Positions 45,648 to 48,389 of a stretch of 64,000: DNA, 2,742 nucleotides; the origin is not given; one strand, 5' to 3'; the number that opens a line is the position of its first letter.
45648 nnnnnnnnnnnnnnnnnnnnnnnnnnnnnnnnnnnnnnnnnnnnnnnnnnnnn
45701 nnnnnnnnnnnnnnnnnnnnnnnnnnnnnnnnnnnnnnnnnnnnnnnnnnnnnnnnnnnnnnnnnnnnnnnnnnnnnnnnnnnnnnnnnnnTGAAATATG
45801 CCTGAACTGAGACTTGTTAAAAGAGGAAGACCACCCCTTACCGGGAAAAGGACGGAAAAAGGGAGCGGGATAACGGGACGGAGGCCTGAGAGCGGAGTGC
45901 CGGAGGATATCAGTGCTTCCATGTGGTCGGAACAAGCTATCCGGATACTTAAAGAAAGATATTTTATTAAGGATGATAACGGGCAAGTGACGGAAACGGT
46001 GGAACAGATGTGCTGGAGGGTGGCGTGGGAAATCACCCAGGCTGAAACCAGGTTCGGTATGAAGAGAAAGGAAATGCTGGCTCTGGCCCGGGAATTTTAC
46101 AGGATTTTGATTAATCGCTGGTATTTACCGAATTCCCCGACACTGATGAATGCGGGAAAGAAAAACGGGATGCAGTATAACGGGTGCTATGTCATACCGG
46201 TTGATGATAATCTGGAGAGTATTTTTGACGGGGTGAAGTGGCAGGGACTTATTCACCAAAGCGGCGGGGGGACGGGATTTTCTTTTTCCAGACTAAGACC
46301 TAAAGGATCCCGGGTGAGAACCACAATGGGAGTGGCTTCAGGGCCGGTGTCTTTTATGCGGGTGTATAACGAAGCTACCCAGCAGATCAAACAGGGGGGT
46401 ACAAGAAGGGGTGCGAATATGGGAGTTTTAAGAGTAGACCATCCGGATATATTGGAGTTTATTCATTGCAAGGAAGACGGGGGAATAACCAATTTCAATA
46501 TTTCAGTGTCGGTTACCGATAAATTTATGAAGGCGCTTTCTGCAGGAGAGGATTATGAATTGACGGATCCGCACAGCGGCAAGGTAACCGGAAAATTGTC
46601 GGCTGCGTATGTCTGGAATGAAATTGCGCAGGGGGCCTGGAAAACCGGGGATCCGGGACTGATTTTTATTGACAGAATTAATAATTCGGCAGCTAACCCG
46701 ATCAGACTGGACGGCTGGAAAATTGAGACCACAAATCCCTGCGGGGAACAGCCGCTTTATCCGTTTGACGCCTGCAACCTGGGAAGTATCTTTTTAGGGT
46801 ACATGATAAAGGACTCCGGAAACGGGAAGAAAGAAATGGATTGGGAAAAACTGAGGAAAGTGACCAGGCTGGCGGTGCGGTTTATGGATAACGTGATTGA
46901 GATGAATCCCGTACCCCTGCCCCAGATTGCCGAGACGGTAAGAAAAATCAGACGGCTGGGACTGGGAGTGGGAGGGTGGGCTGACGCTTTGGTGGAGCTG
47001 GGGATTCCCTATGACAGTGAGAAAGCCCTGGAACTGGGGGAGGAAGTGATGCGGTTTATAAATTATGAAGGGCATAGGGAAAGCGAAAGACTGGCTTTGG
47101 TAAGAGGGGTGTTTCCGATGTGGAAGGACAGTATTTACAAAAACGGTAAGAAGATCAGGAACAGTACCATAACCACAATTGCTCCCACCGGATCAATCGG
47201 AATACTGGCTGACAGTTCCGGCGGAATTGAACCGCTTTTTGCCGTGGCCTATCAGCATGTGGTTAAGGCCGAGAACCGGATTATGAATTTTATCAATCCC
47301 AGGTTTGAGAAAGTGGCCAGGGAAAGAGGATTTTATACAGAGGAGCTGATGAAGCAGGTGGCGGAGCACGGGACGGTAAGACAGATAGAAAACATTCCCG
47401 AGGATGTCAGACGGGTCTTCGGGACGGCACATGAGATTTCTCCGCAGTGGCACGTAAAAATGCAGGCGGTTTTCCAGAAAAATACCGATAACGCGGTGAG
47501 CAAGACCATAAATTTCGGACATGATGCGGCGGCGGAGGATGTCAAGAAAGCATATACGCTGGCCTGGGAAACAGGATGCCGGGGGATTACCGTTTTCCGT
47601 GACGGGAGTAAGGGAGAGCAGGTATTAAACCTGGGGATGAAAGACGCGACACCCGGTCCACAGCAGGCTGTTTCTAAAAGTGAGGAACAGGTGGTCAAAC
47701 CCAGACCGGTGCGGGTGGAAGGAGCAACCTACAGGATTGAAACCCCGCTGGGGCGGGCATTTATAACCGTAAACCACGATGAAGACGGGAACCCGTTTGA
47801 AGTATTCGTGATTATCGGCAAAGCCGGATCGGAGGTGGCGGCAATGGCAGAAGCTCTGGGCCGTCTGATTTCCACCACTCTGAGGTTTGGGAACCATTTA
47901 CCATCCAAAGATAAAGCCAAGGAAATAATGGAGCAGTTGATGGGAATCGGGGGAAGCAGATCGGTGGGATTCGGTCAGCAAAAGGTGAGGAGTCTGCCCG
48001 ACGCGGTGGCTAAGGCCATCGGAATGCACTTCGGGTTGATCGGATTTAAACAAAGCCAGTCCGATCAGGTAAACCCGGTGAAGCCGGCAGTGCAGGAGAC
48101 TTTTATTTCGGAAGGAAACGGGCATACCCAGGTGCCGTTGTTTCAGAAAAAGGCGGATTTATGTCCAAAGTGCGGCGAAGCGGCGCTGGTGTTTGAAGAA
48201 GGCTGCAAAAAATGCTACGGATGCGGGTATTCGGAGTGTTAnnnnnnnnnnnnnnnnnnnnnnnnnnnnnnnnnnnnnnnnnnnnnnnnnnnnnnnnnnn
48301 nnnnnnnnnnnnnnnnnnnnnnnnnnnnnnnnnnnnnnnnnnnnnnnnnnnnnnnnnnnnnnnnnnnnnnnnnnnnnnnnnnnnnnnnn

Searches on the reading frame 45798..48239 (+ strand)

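Call 67: search_protein_families(library=pfam, proteins=[window:45798-48239:+], max_evalue=0.00001)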
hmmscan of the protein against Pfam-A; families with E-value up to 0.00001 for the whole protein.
window:45798-48239:+ (814 aa): 3 families
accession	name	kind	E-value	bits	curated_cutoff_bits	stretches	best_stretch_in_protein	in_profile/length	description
PF02867.20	Ribonuc_red_lgC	-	1.8e-123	413.4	23.9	2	130-451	3-348/523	Ribonucleotide reductase, barrel domain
PF00317.26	Ribonuc_red_lgN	-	5.9e-23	81.2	28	1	44-124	4-77/77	Ribonucleotide reductase, all-alpha domain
PF12637.14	TSCPD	-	3.4e-14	53.3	22.8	1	651-744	13-87/88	TSCPD domain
